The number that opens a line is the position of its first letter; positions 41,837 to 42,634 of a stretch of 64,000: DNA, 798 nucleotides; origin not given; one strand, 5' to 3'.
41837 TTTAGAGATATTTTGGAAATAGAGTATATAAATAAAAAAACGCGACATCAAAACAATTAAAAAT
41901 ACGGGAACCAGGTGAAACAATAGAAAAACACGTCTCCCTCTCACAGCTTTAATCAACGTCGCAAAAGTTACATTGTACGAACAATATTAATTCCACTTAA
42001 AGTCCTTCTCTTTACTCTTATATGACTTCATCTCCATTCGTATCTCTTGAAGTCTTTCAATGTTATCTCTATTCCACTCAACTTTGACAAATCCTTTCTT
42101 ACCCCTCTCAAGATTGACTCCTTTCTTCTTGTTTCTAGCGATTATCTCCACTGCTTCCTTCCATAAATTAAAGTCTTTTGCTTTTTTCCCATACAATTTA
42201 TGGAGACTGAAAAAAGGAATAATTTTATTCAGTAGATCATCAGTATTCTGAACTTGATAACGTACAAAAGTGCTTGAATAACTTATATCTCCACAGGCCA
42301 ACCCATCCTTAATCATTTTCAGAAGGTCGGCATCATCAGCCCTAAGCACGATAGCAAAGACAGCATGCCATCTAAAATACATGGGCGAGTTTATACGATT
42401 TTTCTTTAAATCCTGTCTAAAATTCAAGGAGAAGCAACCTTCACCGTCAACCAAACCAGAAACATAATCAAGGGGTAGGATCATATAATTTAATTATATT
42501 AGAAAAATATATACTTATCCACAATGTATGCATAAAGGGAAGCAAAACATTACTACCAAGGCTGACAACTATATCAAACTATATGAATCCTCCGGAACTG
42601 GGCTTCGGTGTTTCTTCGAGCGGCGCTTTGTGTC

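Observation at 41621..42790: Free-standing single-motif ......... endonuclease embedded in ~1.2 kb of non-coding, locally GC-enriched sequence with its own terminator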

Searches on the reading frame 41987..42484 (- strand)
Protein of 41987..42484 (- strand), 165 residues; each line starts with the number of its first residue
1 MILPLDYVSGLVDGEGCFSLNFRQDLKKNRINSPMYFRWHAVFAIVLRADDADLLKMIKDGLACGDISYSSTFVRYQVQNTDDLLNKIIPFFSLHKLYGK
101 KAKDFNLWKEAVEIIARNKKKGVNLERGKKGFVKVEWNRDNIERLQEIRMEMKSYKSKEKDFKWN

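Call 5: search_protein_families(library=pfam, proteins=[window:41987-42484:-], max_evalue=0.01)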
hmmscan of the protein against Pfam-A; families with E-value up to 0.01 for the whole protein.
window:41987-42484:- (165 aa): 1 family
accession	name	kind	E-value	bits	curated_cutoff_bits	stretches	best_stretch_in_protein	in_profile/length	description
PF00961.24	LAGLIDADG_1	-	2.3e-18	67.4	23.1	1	9-112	2-102/102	LAGLIDADG endonuclease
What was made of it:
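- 41987..42484 (-): Free-standing single-motif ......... homing endonuclease gene (165 aa; motif GLVDGEG with the catalytic Glu). Pfam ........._1 E=2.3e-18 (call 5).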

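Call 12: find_homologous_proteins(query=window:41987-42484:-)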
Query window:41987-42484:- (165 aa): 15 proteins with E <= 0.001 among 46 candidates.
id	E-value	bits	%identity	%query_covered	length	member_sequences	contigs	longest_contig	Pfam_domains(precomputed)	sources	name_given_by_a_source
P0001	3.9e-106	370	100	100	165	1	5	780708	PF00961.25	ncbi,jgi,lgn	ncbi:MAG: LAGLIDADG family homing endonuclease [Candidatus Microgenomates bacterium]|jgi:hypothetica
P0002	5.4e-83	295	79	100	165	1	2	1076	PF00961.25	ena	-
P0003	1.1e-77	277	76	100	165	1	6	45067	PF00961.25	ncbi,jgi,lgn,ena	-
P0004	3.7e-74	266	70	100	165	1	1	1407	PF00961.25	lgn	-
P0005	2.6e-68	247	65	100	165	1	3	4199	PF00961.25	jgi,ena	jgi:hypothetical protein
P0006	1.7e-60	221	62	99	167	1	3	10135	PF00961.25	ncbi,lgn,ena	ncbi:MAG: LAGLIDADG family homing endonuclease [Patescibacteria group bacterium]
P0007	1.3e-47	180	52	100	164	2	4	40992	PF00961.25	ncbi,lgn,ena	ncbi:MAG: LAGLIDADG family homing endonuclease [Patescibacteria group bacterium]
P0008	1.3e-44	170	61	72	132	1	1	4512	PF00961.25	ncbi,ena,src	-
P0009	1.5e-44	170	50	95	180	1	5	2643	PF00961.25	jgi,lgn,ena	-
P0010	3.0e-35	139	49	99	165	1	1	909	PF00961.25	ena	-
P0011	1.9e-34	137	49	99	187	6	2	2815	PF00961.25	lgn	-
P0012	2.2e-31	127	47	99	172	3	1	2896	PF00961.25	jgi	jgi:hypothetical protein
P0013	4.6e-26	109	48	70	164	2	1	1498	PF00961.25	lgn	-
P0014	4.2e-8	51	33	70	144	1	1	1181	PF00961.25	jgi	jgi:hypothetical protein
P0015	3.2e-6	45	33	79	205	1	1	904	PF00961.25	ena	-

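Call 13: find_encoding_contigs(protein=P0003, flank=6000, max_places=4)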
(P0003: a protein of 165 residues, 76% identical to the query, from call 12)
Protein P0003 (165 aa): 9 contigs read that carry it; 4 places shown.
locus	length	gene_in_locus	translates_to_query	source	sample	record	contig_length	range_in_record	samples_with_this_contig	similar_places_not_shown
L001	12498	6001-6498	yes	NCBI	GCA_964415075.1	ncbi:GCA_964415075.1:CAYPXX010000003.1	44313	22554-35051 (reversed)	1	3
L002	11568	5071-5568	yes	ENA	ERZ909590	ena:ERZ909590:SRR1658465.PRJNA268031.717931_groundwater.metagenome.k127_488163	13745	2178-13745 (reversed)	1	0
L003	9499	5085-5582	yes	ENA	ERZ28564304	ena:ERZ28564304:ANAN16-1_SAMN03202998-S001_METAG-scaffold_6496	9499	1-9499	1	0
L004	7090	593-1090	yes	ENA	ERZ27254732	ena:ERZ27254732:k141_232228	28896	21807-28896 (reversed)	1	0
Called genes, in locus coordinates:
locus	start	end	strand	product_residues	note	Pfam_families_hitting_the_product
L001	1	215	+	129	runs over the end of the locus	PF01258:zf-dskA_traR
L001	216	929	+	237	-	PF00849:PseudoU_synth_2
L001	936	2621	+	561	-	PF00999:Na_H_Exchanger, PF02254:TrkA_N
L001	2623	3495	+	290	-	-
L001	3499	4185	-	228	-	PF07719:TPR_2 (faint), PF14559:TPR_19 (weak)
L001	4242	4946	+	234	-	PF20772:TACO1_YebC_N, PF01709:Transcrip_reg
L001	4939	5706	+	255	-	PF18900:DUF5656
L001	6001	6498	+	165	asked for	PF00961:LAGLIDADG_1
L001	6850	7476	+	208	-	-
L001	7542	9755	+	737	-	PF02899:Phage_int_SAM_1, PF00589:Phage_integrase, PF14890:Intein_splicing, PF14528:LAGLIDADG_3, PF00589:Phage_integrase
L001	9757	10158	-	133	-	PF07883:Cupin_2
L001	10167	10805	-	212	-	-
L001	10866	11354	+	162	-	-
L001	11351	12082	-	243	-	PF04402:SIMPL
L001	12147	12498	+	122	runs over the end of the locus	PF00072:Response_reg (weak)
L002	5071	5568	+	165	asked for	PF00961:LAGLIDADG_1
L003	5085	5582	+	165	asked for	PF00961:LAGLIDADG_1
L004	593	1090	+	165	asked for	PF00961:LAGLIDADG_1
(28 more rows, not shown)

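Call 14: find_encoding_contigs(protein=P0007, flank=6000, max_places=4)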
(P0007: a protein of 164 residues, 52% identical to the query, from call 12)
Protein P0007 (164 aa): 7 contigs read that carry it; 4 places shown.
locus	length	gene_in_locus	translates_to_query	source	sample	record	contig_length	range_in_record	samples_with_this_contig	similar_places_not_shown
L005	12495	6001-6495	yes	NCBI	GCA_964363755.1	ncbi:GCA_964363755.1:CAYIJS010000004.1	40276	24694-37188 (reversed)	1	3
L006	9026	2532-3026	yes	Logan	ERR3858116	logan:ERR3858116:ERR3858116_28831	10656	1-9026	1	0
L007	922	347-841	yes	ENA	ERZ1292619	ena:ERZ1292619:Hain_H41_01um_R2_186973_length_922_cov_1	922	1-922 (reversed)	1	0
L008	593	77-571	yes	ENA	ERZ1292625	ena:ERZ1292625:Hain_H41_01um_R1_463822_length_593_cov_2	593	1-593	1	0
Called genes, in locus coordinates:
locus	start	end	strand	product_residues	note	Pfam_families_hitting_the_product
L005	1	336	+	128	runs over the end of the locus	PF01850:PIN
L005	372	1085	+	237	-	PF00849:PseudoU_synth_2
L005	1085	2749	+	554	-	PF00999:Na_H_Exchanger, PF02254:TrkA_N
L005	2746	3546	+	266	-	-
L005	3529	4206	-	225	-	-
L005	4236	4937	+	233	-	PF20772:TACO1_YebC_N, PF01709:Transcrip_reg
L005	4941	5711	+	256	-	PF18900:DUF5656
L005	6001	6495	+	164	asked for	PF00961:LAGLIDADG_1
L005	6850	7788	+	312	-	PF02899:Phage_int_SAM_1, PF13102:Phage_int_SAM_5 (weak), PF13495:Phage_int_SAM_4 (weak), PF00589:Phage_integrase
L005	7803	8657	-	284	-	PF12705:PDDEXK_1, PF01930:Cas_Cas4 (faint)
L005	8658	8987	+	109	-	-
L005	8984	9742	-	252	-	PF04402:SIMPL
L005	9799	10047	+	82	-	-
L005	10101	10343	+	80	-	-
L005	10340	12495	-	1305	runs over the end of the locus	PF00521:DNA_topoisoIV, PF14890:Intein_splicing (weak), PF14528:LAGLIDADG_3, PF00521:DNA_topoisoIV, PF03989:DNA_gyraseA_C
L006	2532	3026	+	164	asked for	PF00961:LAGLIDADG_1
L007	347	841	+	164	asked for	PF00961:LAGLIDADG_1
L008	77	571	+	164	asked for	PF00961:LAGLIDADG_1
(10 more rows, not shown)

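Call 15: find_encoding_contigs(protein=P0006, flank=6000, max_places=3)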
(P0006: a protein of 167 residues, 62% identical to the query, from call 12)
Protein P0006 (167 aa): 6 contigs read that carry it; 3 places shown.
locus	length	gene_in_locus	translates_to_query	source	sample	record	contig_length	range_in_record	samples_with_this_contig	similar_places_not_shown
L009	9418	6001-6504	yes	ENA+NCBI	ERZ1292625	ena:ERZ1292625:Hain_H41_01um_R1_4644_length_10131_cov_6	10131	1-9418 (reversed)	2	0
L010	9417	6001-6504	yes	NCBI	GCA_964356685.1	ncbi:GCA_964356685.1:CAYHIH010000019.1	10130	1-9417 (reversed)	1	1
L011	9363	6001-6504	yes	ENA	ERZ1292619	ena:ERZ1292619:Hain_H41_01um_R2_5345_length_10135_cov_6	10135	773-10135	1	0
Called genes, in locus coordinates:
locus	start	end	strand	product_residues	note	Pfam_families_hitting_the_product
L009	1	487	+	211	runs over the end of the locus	-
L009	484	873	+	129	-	PF01258:zf-dskA_traR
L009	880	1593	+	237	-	PF00849:PseudoU_synth_2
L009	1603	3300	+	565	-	PF00999:Na_H_Exchanger, PF02254:TrkA_N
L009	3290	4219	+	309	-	-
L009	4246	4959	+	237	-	PF20772:TACO1_YebC_N, PF01709:Transcrip_reg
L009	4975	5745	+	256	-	PF18900:DUF5656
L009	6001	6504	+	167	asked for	PF00961:LAGLIDADG_1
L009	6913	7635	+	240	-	-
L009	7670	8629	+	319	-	PF02899:Phage_int_SAM_1, PF13102:Phage_int_SAM_5 (weak), PF13495:Phage_int_SAM_4 (weak), PF00589:Phage_integrase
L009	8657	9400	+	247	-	-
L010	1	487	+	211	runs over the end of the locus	-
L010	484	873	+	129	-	PF01258:zf-dskA_traR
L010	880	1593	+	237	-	PF00849:PseudoU_synth_2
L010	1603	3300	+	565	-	PF00999:Na_H_Exchanger, PF02254:TrkA_N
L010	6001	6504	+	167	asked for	PF00961:LAGLIDADG_1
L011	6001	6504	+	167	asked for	PF00961:LAGLIDADG_1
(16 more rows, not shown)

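Call 47: find_encoding_contigs(protein=P0005, flank=3000, max_places=2)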
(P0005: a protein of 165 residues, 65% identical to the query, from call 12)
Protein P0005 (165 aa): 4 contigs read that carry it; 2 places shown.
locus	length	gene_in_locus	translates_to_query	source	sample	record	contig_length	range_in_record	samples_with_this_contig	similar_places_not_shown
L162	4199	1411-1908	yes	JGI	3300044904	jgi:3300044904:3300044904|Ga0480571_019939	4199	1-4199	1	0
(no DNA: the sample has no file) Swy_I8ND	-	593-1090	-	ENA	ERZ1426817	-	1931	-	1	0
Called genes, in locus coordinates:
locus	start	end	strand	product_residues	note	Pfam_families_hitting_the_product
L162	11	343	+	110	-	PF01709:Transcrip_reg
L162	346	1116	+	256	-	PF18900:DUF5656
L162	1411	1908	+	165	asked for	PF00961:LAGLIDADG_1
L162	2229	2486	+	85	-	-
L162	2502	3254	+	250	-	-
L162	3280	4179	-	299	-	-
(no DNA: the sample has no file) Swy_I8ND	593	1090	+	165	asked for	PF00961:LAGLIDADG_1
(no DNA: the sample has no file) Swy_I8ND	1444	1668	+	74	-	-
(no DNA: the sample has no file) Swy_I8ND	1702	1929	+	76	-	?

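Call 48: find_encoding_contigs(protein=P0008, flank=3000, max_places=2)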
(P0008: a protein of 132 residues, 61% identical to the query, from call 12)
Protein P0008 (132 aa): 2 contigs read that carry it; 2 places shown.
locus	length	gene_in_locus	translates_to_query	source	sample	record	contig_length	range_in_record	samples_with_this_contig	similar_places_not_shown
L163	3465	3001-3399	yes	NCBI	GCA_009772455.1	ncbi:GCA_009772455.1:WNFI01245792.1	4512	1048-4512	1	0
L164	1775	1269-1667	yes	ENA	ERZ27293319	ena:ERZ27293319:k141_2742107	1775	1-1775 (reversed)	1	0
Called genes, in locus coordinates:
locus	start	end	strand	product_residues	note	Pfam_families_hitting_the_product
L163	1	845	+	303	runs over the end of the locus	PF00078:RVT_1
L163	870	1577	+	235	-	PF20772:TACO1_YebC_N, PF01709:Transcrip_reg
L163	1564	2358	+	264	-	PF18900:DUF5656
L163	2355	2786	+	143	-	-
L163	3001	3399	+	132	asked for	PF00961:LAGLIDADG_1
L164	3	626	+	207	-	?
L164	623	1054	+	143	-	-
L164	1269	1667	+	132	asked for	PF00961:LAGLIDADG_1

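Call 49: find_encoding_contigs(protein=P0009, flank=3000, max_places=3)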
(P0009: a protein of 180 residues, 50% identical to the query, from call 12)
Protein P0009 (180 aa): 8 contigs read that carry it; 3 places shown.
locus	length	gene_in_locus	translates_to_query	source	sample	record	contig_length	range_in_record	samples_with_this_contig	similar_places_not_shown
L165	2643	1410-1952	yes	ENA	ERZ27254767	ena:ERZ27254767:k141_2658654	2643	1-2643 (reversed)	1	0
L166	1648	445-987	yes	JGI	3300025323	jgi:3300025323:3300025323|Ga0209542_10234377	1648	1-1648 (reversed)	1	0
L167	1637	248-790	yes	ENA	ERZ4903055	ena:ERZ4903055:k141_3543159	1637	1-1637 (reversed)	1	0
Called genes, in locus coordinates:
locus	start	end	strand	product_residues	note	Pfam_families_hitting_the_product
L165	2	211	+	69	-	?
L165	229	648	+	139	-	PF01281:Ribosomal_L9_N, PF03948:Ribosomal_L9_C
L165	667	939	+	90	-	-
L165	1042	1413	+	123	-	-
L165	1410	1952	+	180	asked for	PF00961:LAGLIDADG_1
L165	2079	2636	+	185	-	-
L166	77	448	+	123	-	-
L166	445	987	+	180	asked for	PF00961:LAGLIDADG_1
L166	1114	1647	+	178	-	?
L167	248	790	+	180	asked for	PF00961:LAGLIDADG_1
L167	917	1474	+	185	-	-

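Call 50: find_encoding_contigs(protein=P0012, flank=3000, max_places=2)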
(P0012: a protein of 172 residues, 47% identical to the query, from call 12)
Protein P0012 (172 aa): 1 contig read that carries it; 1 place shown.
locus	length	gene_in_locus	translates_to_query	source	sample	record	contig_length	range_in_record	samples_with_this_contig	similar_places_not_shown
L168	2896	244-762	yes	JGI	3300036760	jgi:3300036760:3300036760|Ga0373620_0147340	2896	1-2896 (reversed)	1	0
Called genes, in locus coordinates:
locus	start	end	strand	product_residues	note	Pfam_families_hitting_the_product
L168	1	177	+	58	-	?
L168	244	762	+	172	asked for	PF00961:LAGLIDADG_1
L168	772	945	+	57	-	-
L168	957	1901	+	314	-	PF02899:Phage_int_SAM_1, PF13102:Phage_int_SAM_5 (weak), PF13495:Phage_int_SAM_4 (faint), PF00589:Phage_integrase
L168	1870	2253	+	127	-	PF00561:Abhydrolase_1, PF12697:Abhydrolase_6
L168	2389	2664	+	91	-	-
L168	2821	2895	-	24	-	?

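Call 78: search_solved_structures(query=window:41987-42484:-, max_evalue=0.01, show_alignments=2)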
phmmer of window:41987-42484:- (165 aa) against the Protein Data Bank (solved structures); distinct sequences matched with E-value up to 0.01: 57.
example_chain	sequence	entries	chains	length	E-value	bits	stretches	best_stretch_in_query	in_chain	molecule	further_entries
36of_A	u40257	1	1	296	1.2e-20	77.1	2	6-119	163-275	aHE15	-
4lq0_A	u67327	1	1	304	2.7e-19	72.7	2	7-120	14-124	LAGLIDADG homing endonuclease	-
5e5p_A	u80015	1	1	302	4.1e-19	72.2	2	7-120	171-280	I-SmaMI LAGLIDADG meganuclease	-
4z1z_A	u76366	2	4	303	4.1e-19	72.1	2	7-120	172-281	Meganuclease I-SmaMI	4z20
4lox_A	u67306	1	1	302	6.8e-19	71.4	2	7-120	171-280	LAGLIDADG homing endonuclease I-SmaMI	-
4yit_A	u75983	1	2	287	7.6e-19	71.3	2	7-124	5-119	Meganuclease I-AabMI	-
5e5o_A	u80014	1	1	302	7.8e-19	71.2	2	7-120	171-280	I-SmaMI LAGLIDADG endonuclease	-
5e63_A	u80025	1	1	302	2.6e-18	69.5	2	7-120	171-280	I-SmaMI LAGLIDADG meganuclease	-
5e5s_A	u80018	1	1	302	2.6e-18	69.5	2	7-120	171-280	I-SmaMI LAGLIDADG meganuclease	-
5e67_A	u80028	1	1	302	1.7e-17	66.9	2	7-120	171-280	I-SmaMI LAGLIDADG meganuclease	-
5esp_A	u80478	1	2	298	2.7e-16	63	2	6-119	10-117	I-PanMI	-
7rcc_A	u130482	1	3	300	6e-16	61.8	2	6-120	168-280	I-OnuI_e-hPD1-b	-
6uw0_A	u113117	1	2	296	6.1e-16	61.8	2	6-120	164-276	I-OnuI-e-Therm-bCtxA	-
11qf_A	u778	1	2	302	1.7e-15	60.4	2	9-126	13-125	I-PnoMI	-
6uvw_A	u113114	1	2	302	2.1e-15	60.1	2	6-120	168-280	I-OnuI-e-Therm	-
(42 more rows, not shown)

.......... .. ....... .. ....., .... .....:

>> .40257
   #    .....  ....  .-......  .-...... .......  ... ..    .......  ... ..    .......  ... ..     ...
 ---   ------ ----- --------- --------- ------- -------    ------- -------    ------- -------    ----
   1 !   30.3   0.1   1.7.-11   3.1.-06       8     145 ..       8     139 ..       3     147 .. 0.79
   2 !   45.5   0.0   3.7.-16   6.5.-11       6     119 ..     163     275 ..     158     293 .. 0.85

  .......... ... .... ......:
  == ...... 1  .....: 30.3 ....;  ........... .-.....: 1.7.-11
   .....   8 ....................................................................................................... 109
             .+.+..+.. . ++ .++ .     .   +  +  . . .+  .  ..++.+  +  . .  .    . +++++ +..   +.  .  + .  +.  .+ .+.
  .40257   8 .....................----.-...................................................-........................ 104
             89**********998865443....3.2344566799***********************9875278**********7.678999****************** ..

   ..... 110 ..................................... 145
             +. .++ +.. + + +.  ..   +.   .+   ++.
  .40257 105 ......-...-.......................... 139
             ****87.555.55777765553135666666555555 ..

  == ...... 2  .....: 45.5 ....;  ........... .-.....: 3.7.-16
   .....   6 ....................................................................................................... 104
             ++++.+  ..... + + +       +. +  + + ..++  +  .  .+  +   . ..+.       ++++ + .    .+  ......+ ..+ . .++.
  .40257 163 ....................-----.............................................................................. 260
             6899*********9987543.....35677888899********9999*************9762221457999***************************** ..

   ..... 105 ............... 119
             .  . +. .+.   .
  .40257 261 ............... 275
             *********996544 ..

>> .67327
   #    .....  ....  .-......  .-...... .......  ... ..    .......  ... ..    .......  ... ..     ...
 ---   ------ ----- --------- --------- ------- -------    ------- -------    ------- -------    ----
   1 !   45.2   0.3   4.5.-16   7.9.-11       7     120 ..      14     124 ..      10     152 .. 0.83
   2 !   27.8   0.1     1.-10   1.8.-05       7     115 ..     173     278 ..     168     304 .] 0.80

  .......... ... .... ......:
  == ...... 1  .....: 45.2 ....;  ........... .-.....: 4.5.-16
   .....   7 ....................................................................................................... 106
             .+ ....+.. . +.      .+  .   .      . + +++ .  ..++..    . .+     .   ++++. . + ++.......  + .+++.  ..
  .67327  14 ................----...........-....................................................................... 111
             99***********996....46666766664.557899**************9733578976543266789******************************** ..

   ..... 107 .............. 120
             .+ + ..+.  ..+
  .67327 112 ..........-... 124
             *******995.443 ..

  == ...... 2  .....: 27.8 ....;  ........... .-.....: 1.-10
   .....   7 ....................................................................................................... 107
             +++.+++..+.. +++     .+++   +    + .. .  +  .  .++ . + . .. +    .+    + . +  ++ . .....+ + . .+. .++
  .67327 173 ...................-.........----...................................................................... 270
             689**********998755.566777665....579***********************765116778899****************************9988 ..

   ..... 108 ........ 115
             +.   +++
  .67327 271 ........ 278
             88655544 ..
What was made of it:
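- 41987..42484 (-): PDB sequence hits to I-SmaMI, I-OnuI and I-TnaI (call 78).
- On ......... homing endonuclease (PF00961, homodimeric type): It aligns with the motif of I-SmaMI and aHE15 (call 78).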

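Call 79: search_solved_structures(query=L005:6850-7788:+, max_evalue=1e-10)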
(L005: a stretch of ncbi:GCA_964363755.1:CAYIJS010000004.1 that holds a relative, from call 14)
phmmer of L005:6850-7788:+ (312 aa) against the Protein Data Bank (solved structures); distinct sequences matched with E-value up to 1e-10: 9.
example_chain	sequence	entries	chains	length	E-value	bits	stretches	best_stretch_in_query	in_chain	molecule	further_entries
1a0p_A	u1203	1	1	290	5.7e-43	150.7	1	16-304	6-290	SITE-SPECIFIC RECOMBINASE XERD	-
5dcf_A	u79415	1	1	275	5e-37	131.2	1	120-311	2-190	Tyrosine recombinase XerD,DNA translocase FtsK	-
4a8e_A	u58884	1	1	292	4e-36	128.2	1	18-301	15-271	PROBABLE TYROSINE RECOMBINASE XERC-LIKE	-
9i5v_14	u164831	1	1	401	7.7e-30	107.6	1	18-304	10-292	Ribosome-associated translation inhibitor RaiA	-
5hxy_A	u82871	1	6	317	9.2e-26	94.2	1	18-303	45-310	Tyrosine recombinase XerA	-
2a3v_A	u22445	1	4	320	7.1e-21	78.1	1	217-297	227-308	site-specific recombinase IntI4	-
5vfz_A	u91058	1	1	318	1.3e-12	51.1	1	79-298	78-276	Gp33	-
6emy_A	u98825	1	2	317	7.5e-11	45.2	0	237-299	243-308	Int protein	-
6en0_A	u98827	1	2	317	9.9e-11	44.8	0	237-298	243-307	Int protein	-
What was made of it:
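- On dif / Xer core recombination site: The recombinase is XerD/XerA-like (call 79).
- The neighbouring recombinase is Xer-type: XerD 1a0p at E=6e-43, and XerA (call 79).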

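Call 83: find_encoding_contigs(protein=P0011, flank=3000, max_places=3)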
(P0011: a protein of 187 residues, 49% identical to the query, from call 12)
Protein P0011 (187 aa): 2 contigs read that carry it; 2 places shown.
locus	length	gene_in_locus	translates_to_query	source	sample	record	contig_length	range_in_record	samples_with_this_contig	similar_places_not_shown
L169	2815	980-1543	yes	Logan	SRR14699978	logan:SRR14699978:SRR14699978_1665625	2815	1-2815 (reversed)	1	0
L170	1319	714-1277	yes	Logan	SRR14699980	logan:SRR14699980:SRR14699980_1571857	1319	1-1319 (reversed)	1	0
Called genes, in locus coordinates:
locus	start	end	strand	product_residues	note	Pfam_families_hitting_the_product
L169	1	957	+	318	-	?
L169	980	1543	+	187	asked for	PF00961:LAGLIDADG_1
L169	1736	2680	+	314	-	PF02899:Phage_int_SAM_1, PF13102:Phage_int_SAM_5 (weak), PF13495:Phage_int_SAM_4 (faint), PF00589:Phage_integrase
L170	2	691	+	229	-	?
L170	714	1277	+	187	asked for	PF00961:LAGLIDADG_1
